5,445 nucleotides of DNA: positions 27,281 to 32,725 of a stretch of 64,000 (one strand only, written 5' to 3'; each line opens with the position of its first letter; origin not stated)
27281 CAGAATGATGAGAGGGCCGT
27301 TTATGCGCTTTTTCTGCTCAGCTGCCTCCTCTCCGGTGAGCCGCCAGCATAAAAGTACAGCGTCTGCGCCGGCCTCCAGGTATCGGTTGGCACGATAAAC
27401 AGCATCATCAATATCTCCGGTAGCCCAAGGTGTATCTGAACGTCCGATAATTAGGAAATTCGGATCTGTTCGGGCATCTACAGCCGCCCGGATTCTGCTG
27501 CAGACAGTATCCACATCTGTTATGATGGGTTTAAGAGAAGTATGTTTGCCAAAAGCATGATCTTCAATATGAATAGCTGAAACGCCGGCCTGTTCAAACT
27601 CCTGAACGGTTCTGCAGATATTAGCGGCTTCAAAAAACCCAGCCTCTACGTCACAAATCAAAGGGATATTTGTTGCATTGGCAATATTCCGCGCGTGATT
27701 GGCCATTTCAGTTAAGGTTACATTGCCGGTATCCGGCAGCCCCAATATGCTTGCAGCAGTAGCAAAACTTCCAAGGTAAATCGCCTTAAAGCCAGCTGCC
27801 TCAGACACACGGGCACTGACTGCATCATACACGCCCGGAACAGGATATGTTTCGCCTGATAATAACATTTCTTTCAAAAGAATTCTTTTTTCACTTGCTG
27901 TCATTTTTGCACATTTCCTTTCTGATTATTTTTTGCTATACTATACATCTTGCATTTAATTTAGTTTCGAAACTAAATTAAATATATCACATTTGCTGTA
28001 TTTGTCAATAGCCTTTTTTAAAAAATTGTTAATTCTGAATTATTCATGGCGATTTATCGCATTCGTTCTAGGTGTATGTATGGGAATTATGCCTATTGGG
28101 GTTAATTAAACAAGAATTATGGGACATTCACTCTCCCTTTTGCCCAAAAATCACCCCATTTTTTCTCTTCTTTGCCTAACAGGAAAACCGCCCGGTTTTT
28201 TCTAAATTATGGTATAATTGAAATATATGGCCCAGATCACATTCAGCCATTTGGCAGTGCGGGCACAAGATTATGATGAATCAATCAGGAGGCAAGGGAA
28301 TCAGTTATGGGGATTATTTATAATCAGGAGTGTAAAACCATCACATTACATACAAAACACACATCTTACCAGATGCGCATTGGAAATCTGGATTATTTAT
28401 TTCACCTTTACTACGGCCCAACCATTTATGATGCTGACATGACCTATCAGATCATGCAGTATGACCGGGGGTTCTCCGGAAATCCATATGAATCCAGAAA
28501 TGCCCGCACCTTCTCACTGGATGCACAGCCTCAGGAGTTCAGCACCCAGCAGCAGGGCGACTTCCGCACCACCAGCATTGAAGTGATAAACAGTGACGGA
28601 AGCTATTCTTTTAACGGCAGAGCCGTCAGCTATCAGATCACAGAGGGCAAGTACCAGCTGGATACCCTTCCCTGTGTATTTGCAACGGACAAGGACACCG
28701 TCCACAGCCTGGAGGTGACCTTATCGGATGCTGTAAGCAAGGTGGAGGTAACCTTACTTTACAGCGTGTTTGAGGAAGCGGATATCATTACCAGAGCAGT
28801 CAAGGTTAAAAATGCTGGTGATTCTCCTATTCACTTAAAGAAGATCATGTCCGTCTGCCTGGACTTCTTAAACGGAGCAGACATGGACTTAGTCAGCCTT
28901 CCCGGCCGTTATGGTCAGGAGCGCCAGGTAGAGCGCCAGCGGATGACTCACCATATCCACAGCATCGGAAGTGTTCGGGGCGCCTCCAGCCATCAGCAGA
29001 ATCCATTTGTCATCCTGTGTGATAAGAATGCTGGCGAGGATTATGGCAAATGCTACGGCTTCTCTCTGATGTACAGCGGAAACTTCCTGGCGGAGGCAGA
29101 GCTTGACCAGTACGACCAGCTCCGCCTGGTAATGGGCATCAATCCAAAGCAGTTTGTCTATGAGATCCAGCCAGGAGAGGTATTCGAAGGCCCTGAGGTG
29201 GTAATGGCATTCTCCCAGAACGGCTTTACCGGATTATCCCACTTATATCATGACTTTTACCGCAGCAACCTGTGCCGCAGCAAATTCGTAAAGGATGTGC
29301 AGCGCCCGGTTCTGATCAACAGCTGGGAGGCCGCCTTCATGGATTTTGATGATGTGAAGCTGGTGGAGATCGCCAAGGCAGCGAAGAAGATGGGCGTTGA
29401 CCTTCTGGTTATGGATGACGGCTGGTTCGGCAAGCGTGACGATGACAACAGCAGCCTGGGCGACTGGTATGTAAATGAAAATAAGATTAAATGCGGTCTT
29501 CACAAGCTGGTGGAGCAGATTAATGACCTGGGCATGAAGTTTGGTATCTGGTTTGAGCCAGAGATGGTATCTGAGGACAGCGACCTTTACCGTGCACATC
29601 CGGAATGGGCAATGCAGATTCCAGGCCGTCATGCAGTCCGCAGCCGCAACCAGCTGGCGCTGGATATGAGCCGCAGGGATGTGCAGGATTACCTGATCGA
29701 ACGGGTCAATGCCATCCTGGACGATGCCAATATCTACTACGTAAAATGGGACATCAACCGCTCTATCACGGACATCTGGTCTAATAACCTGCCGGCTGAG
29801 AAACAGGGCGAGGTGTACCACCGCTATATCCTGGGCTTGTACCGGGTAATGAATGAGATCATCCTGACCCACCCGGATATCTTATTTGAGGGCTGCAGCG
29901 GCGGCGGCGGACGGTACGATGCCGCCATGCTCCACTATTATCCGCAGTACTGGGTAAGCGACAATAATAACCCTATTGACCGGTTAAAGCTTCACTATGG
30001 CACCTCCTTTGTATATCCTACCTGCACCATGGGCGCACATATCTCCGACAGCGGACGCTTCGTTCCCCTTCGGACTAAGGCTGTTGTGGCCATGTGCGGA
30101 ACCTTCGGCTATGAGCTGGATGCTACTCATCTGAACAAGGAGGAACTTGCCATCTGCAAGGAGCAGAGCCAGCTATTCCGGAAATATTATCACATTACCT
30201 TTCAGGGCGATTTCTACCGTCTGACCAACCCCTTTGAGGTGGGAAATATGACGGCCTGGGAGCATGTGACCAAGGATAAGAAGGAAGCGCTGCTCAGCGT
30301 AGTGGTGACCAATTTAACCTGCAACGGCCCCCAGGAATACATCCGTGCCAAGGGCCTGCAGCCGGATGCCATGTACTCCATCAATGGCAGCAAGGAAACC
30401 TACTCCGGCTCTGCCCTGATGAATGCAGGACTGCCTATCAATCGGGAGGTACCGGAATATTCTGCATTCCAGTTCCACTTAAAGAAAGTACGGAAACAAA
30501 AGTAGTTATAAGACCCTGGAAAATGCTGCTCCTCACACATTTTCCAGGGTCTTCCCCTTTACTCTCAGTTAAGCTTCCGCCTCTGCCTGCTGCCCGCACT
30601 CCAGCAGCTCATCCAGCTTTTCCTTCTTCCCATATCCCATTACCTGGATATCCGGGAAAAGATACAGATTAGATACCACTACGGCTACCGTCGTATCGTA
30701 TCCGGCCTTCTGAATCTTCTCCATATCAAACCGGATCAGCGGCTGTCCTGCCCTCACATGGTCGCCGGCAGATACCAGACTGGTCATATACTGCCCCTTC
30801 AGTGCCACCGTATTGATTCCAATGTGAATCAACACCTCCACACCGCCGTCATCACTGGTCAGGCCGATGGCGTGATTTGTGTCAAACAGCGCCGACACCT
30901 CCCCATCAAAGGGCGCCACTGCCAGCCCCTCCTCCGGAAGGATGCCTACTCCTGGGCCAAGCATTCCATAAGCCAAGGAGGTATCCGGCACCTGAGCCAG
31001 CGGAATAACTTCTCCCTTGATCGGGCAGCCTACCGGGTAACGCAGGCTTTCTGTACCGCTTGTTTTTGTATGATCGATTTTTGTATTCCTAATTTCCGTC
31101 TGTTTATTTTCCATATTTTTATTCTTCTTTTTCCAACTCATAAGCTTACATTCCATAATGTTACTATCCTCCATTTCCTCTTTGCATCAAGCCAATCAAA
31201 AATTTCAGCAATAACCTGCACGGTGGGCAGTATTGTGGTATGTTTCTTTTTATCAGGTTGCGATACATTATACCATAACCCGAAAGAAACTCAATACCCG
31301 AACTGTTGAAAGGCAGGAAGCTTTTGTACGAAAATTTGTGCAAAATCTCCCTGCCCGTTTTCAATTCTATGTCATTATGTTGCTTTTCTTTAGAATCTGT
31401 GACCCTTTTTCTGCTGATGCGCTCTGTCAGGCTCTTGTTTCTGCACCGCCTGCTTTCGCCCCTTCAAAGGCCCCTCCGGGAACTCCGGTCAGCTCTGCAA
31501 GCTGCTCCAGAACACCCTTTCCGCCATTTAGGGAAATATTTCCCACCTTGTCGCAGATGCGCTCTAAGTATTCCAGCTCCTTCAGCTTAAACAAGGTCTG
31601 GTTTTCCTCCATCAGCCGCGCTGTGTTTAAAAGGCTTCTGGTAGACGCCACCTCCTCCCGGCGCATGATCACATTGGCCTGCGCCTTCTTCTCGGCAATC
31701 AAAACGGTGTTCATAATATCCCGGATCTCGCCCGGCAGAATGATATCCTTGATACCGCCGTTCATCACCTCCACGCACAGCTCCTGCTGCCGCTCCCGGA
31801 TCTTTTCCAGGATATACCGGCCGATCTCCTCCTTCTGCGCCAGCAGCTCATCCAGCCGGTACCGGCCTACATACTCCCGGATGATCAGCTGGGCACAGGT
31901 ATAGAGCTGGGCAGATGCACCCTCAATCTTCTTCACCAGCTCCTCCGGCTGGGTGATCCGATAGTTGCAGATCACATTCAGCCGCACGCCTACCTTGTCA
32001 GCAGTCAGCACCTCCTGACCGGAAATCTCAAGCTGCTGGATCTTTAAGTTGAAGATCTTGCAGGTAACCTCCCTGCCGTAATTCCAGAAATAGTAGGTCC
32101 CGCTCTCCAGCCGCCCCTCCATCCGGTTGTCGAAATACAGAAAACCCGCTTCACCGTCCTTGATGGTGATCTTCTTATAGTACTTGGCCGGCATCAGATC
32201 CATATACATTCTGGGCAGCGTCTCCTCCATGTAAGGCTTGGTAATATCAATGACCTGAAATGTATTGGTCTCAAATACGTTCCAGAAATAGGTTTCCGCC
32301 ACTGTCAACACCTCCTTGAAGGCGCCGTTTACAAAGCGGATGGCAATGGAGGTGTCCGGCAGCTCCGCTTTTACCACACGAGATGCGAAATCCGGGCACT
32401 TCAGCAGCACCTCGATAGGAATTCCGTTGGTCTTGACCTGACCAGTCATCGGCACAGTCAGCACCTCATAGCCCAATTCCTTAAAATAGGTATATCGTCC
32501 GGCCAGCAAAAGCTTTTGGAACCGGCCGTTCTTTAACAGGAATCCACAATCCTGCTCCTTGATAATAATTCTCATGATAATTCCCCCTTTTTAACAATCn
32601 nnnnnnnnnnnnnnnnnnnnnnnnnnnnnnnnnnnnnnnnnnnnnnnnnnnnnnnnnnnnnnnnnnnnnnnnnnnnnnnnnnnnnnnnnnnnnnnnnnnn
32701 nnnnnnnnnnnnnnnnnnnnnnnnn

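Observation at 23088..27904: Self-contained operon resembling the dimethylmaleate hydratase / dimethylmalate lyase end of anaerobic nicotinate fermentation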

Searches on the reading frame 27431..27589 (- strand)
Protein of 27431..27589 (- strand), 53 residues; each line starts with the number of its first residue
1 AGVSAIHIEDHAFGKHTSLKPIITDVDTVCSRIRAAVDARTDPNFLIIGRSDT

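Call 9: search_solved_structures(query=window:27431-27589:-, max_evalue=10, show_alignments=5)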
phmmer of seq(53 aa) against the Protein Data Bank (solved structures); distinct sequences matched with E-value up to 10: 17.
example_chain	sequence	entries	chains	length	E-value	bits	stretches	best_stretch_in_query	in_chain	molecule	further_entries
1o5q_A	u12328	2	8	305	3.9e-09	39.3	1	1-52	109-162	Probable methylisocitrate lyase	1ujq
1xg3_A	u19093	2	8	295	9.7e-08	35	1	1-52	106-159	Probable methylisocitrate lyase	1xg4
1mum_A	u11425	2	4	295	1.7e-07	34.2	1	1-52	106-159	2-methylisocitrate lyase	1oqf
3eoo_A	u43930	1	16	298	5.8e-06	29.5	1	1-52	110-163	Methylisocitrate lyase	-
5unc_A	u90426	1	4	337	1.8e-05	28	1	1-51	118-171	PHOSPHOENOLPYRUVATE PHOSPHOMUTASE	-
6t4v_C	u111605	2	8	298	2.5e-05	27.5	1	2-52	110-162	2-methylisocitrate lyase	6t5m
3fa3_A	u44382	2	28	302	3.2e-05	27.1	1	1-52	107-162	2,3-dimethylmalate lyase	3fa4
2dua_A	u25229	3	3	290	0.0062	20.1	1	1-51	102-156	Phosphonopyruvate hydrolase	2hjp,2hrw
9hra_A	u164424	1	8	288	0.012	19.2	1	2-52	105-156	2-methylisocitrate lyase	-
1s2u_A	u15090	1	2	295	0.013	19.1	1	2-51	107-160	Phosphoenolpyruvate phosphomutase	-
1m1b_A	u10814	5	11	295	0.013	19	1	2-51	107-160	PHOSPHOENOLPYRUVATE PHOSPHOMUTASE | PROTEIN (PHOSPHOENOLPYRUVATE MUTASE)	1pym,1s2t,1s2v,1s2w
9hgk_A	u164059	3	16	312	0.016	18.8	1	2-52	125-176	2-methylisocitrate lyase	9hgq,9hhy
3b8i_A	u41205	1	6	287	0.02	18.5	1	1-52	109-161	PA4872 oxaloacetate decarboxylase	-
9hgo_A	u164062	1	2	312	0.041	17.5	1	2-52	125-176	2-methylisocitrate lyase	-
9hhs_A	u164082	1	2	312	0.044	17.4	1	2-52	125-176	2-methylisocitrate lyase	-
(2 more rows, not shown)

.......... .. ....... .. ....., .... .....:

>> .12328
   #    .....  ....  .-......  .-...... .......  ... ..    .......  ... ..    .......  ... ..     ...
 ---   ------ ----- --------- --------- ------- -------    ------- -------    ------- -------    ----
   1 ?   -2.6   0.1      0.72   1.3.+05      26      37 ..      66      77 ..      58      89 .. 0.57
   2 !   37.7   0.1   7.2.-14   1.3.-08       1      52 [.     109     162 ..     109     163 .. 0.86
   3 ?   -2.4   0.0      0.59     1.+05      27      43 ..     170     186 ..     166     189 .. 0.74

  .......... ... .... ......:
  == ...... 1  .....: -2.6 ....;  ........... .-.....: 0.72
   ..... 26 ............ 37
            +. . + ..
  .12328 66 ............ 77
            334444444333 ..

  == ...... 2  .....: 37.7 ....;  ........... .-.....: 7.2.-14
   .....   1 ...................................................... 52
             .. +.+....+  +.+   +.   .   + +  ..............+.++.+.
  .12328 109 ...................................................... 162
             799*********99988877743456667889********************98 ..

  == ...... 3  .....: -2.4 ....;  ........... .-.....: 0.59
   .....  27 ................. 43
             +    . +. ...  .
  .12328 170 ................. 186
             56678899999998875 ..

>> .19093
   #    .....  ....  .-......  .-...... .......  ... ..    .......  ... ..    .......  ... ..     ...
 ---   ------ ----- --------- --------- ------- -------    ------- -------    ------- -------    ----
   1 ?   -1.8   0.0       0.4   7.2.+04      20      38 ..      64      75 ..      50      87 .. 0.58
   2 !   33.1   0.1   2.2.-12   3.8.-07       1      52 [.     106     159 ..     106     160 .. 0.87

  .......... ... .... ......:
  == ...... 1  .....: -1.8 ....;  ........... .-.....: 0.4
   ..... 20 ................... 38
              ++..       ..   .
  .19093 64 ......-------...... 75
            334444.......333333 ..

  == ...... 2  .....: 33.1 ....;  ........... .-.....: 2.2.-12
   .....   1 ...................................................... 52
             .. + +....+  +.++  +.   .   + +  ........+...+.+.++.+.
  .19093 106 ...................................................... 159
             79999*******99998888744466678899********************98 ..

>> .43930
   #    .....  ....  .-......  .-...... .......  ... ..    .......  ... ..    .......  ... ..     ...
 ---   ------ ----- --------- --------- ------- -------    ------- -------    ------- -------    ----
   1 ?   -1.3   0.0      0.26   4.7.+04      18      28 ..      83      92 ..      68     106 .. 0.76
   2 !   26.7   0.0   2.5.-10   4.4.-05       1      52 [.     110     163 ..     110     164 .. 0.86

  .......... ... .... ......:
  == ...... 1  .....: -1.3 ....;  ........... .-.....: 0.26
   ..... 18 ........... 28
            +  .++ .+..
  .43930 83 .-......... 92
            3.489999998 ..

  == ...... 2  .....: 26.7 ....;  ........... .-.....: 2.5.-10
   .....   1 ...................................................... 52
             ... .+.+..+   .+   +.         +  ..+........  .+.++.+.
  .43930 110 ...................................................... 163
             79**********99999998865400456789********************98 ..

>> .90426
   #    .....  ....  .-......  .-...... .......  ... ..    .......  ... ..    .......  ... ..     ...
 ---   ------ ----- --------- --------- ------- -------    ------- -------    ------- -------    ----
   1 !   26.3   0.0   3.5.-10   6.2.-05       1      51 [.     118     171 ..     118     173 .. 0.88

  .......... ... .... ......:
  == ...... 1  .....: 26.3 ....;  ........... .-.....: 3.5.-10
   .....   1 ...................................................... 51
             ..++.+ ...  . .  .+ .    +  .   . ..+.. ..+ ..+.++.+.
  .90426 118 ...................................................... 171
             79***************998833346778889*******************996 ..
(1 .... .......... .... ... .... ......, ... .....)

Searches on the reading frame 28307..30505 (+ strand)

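Call 74: search_protein_families(library=pfam, proteins=[window:28307-30505:+], max_evalue=0.00001)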
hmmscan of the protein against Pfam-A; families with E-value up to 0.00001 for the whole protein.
window:28307-30505:+ (732 aa): 3 families
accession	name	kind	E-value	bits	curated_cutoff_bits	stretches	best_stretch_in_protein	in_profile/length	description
PF02065.24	Melibiase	-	1e-132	442.8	27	1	293-630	2-343/347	Melibiase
PF16875.11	Glyco_hydro_36N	-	3.3e-82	276.2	27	1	30-287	2-252/253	Glycosyl hydrolase family 36 N-terminal domain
PF16874.11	Glyco_hydro_36C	-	9.4e-20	71.3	27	1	649-725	2-77/77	Glycosyl hydrolase family 36 C-terminal domain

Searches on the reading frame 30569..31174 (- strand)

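Call 74: search_protein_families(library=pfam, proteins=[window:30569-31174:-], max_evalue=0.00001)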
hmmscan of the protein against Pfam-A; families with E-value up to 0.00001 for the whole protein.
window:30569-31174:- (201 aa): 1 family
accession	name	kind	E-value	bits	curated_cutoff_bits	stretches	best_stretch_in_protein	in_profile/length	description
PF00358.26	PTS_EIIA_1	-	1.5e-43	147.9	27.2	1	50-169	5-123/127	phosphoenolpyruvate-dependent sugar phosphotransferase system, EIIA 1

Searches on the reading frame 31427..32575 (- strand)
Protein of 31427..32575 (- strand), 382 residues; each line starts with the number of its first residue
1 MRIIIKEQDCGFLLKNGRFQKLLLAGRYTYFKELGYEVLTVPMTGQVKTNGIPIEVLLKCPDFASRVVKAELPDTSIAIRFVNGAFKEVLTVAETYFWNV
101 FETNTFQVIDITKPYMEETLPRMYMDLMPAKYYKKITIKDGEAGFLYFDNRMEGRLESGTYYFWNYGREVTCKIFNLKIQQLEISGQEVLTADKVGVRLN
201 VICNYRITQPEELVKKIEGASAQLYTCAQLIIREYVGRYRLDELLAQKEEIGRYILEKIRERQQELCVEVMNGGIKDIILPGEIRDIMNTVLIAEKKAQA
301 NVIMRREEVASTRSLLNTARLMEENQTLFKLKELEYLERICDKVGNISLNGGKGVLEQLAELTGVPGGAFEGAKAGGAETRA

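Call 74: search_protein_families(library=pfam, proteins=[window:31427-32575:-], max_evalue=0.00001)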
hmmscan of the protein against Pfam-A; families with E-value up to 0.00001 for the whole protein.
window:31427-32575:- (382 aa): 1 family
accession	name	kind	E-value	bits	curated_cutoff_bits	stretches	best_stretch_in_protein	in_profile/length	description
PF01145.31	Band_7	-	4.8e-24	85.8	23.6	1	137-308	2-175/176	SPFH domain / Band 7 family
